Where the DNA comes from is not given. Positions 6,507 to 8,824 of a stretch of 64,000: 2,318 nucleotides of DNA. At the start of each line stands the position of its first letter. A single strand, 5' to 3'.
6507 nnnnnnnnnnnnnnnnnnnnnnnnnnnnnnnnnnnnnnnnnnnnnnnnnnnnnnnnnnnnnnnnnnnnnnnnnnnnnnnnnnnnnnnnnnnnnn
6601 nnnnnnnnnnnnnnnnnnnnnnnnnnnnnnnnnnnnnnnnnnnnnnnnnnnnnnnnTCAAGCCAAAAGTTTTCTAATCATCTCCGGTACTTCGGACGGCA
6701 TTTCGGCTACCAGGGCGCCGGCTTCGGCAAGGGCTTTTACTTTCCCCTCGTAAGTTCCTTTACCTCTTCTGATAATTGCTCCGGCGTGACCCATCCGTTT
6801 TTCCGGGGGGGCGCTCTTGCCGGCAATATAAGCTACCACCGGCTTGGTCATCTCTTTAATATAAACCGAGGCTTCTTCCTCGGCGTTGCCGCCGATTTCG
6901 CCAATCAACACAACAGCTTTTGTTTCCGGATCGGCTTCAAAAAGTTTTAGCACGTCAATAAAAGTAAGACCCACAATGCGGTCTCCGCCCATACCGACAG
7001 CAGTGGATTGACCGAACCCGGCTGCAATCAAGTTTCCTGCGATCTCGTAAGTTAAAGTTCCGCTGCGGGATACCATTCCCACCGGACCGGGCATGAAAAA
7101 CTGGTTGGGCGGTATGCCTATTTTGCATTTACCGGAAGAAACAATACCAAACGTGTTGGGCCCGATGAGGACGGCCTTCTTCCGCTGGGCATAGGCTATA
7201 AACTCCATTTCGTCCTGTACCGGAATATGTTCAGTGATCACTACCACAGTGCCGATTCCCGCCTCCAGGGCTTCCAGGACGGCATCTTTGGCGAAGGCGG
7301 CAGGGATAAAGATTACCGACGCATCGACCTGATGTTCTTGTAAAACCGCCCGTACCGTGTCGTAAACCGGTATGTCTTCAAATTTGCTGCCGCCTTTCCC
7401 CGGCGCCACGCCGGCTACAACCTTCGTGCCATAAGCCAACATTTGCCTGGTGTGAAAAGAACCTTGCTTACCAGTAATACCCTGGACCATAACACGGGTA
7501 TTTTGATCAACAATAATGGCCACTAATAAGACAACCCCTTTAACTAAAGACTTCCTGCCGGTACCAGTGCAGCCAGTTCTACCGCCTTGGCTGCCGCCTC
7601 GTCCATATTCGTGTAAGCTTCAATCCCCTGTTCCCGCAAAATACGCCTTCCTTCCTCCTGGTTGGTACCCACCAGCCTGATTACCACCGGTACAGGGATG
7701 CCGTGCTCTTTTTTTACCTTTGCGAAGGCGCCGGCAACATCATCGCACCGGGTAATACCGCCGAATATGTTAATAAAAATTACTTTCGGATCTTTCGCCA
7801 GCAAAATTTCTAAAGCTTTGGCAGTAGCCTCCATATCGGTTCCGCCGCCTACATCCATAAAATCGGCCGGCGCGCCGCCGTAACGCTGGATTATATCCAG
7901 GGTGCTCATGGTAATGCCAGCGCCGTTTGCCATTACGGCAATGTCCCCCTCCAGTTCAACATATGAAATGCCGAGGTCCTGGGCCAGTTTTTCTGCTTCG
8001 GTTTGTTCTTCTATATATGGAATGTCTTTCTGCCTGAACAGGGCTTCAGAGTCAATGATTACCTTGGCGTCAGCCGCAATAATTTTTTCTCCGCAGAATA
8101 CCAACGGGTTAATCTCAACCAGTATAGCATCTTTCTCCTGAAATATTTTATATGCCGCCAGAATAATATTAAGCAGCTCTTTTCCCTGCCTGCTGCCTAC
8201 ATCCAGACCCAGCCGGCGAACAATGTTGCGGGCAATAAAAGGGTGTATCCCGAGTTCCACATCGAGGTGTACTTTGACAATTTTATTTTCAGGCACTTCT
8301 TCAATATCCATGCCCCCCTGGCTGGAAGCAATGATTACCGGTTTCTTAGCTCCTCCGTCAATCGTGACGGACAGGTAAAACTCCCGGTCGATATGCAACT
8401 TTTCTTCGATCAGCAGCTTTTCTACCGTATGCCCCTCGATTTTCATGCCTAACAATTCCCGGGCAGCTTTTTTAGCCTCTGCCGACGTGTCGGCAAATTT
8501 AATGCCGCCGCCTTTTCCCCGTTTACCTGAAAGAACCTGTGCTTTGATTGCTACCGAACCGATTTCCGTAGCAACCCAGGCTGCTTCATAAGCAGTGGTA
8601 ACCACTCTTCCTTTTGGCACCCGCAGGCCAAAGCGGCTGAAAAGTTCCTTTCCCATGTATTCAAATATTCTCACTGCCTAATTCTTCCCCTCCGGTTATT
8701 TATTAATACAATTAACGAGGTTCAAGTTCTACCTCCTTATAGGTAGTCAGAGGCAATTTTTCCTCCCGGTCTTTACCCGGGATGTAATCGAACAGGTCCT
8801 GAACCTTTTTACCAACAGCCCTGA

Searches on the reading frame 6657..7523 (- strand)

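Call 4: search_protein_families(library=pfam, proteins=[window:6657-7523:-])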
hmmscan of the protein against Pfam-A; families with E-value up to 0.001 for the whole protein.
window:6657-7523:- (288 aa): 5 families
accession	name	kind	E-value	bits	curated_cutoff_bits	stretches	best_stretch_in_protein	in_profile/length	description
PF02629.25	CoA_binding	-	7.6e-30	104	22.3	1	6-99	1-97/97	CoA binding domain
PF00549.24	Ligase_CoA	-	6.4e-23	81.7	24.5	1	151-270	1-127/128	CoA-ligase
PF13607.11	Succ_CoA_lig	-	3.8e-12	46.6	27.4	1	145-280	1-132/138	Succinyl-CoA ligase like flavodoxin domain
PF13380.12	CoA_binding_2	-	7.4e-08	33.3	22.8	1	19-128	14-114/116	CoA binding domain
PF01408.29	GFO_IDH_MocA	-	3.5e-05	24.9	24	1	10-118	2-115/120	Oxidoreductase family, NAD-binding Rossmann fold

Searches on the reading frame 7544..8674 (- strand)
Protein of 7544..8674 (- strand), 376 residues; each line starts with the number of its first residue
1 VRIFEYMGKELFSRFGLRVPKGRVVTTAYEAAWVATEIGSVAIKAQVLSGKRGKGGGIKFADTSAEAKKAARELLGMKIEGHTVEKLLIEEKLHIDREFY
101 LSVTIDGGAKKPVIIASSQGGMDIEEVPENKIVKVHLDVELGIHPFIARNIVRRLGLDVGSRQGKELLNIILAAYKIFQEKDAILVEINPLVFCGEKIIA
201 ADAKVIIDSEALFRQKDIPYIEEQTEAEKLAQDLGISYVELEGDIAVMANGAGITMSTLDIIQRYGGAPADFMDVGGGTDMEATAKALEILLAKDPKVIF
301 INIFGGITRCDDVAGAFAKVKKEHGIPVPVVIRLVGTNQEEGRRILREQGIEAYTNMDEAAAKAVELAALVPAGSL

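Call 4: search_protein_families(library=pfam, proteins=[window:7544-8674:-])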
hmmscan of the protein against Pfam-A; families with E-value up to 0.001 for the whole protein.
window:7544-8674:- (376 aa): 5 families
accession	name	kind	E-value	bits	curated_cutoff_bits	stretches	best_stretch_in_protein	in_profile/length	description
PF08442.15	ATP-grasp_2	-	3.1e-56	190.6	29.5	1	3-192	2-201/202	ATP-grasp domain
PF00549.24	Ligase_CoA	-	7.3e-20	71.8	24.5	1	249-364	2-125/128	CoA-ligase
PF24948.1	Citrate_synth_N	-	8.6e-18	65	83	1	27-216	42-229/232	ATP-citrate synthase ATP-grasp domain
PF13549.11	ATP-grasp_5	-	1.1e-07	31.9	27.6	1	6-207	13-221/221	ATP-grasp domain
PF01071.24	GARS_A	-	5.1e-06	26.9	27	1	9-115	7-110/194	Phosphoribosylglycinamide synthetase, ATP-grasp (A) domain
